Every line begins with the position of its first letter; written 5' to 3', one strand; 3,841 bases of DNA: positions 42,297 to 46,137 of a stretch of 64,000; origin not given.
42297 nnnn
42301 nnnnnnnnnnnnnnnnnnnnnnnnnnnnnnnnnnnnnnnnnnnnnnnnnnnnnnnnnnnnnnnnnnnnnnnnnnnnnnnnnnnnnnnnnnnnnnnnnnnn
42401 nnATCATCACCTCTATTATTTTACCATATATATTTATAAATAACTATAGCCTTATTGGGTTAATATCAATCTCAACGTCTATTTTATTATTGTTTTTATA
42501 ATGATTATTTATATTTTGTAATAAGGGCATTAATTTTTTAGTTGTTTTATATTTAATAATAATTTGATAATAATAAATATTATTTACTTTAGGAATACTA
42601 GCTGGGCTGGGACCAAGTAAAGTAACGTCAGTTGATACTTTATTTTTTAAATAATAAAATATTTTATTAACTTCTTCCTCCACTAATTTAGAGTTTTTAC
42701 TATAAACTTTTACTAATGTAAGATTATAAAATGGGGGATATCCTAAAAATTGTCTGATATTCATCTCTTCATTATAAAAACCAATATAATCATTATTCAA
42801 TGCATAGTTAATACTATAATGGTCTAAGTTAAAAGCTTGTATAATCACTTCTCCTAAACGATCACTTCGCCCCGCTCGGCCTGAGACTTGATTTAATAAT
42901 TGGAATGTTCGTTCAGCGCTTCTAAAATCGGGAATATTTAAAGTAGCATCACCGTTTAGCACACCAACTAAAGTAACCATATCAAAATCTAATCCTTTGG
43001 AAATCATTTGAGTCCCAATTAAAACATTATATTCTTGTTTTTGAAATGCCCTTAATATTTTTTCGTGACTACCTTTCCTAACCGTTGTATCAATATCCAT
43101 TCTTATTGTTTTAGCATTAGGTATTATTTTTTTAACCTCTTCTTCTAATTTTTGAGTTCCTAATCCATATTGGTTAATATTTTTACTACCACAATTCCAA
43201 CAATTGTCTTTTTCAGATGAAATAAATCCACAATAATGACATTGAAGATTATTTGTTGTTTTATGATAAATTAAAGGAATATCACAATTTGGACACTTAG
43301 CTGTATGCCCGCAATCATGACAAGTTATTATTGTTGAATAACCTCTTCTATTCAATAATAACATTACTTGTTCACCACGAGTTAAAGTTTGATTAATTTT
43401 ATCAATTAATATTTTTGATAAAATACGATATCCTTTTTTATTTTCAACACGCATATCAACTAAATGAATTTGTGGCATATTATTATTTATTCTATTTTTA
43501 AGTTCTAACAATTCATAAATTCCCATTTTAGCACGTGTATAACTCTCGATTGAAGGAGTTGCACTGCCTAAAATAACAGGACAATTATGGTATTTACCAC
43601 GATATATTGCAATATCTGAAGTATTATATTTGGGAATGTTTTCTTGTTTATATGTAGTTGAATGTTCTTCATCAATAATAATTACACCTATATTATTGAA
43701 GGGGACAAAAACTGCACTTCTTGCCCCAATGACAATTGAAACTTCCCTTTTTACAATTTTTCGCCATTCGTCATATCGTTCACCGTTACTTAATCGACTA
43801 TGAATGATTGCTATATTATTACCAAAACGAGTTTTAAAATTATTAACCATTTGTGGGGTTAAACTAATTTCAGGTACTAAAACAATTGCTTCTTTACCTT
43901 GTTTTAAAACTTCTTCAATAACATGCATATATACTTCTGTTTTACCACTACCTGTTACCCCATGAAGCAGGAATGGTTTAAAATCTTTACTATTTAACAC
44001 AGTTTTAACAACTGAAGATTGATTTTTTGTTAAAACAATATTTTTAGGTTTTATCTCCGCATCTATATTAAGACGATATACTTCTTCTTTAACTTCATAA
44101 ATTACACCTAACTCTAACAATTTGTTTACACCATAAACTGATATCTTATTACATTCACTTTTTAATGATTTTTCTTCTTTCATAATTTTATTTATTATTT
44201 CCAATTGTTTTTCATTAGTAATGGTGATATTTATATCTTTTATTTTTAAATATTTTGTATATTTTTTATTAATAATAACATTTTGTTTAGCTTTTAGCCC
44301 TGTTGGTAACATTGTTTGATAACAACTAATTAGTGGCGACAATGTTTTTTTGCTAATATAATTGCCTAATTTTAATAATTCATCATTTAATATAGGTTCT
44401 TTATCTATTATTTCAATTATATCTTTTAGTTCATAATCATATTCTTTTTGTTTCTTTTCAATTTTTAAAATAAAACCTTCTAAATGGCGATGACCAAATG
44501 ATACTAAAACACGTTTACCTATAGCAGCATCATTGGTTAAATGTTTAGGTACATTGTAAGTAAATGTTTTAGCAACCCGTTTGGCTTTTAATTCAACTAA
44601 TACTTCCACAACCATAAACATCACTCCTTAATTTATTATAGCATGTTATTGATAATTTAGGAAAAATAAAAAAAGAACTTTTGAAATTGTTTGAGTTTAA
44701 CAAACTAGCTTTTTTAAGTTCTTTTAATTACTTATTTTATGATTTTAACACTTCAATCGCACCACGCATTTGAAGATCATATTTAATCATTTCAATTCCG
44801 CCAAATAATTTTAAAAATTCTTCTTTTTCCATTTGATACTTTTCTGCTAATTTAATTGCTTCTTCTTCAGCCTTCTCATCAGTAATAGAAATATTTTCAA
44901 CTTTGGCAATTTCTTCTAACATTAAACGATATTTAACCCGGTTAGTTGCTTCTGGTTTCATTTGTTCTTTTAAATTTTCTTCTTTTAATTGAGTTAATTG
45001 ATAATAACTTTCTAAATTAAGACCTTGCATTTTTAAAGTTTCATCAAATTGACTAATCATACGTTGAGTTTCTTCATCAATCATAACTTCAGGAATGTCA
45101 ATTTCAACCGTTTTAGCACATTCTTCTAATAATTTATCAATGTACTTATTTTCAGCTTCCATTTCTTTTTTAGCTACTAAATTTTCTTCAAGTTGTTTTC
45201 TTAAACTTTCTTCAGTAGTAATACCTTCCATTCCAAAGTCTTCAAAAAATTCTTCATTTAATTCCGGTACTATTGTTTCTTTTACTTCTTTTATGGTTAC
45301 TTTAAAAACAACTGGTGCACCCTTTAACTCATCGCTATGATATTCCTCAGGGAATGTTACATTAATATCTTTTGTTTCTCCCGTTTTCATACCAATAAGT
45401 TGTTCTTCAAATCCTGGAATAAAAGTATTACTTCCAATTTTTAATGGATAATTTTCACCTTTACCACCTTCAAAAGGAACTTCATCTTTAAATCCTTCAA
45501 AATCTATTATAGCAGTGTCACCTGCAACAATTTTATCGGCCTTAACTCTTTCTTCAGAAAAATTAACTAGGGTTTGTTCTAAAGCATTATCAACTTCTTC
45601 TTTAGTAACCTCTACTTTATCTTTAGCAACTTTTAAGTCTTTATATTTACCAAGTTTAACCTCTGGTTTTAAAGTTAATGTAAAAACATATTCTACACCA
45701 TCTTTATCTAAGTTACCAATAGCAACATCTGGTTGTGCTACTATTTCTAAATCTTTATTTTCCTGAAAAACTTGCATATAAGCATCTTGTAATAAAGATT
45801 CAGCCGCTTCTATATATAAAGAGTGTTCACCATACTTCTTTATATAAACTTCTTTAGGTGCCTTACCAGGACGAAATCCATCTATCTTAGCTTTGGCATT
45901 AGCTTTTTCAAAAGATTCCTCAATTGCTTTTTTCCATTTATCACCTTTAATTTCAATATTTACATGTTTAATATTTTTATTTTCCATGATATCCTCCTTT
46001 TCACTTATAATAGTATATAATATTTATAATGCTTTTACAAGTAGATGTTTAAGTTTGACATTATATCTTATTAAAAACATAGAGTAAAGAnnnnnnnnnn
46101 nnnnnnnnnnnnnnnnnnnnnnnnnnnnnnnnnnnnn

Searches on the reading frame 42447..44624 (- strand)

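Call 56: search_protein_families(library=pfam, proteins=[window:42447-44624:-], max_evalue=0.0001)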
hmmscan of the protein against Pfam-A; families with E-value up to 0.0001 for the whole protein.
window:42447-44624:- (726 aa): 7 families
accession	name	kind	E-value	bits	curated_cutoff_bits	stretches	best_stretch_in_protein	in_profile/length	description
PF17764.6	PriA_3primeBD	-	1.2e-25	89.6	22.7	1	7-107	1-96/96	3'DNA-binding domain (3'BD)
PF00270.35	DEAD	-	1.2e-21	77.6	26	1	199-361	1-163/167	DEAD/DEAH box helicase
PF18074.6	PriA_C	-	4.5e-21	75.9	26.9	1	631-723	1-95/95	Primosomal protein N C-terminal domain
PF04851.21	ResIII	-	6e-20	72.2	22.5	1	196-358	2-163/164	Type III restriction enzyme, res subunit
PF00271.37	Helicase_C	-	3.7e-11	43.7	23.5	1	510-587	44-109/110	Helicase conserved C-terminal domain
PF18319.7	Zn_ribbon_PriA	-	6.5e-11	42.4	26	1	444-467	1-24/27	PriA DNA helicase Cys-rich region (CRR) domain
PF22590.2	Cas3-like_C_2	-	4.1e-05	24.2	27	0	510-588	38-105/106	CRISPR-associated nuclease/helicase Cas3, C-terminal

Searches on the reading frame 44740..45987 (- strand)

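Call 56: search_protein_families(library=pfam, proteins=[window:44740-45987:-], max_evalue=0.0001)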
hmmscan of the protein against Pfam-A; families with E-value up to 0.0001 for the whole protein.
window:44740-45987:- (416 aa): 3 families
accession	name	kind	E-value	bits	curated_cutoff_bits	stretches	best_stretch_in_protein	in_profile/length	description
PF05697.18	Trigger_N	-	1.5e-34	119.8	22.2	1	4-138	10-143/144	Bacterial trigger factor protein (TF)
PF05698.19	Trigger_C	-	9.3e-34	117.2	22.7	1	260-415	3-161/162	Bacterial trigger factor protein (TF) C-terminus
PF00254.34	FKBP_C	-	8.7e-18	64.9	21.1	1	152-232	4-93/94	FKBP-type peptidyl-prolyl cis-trans isomerase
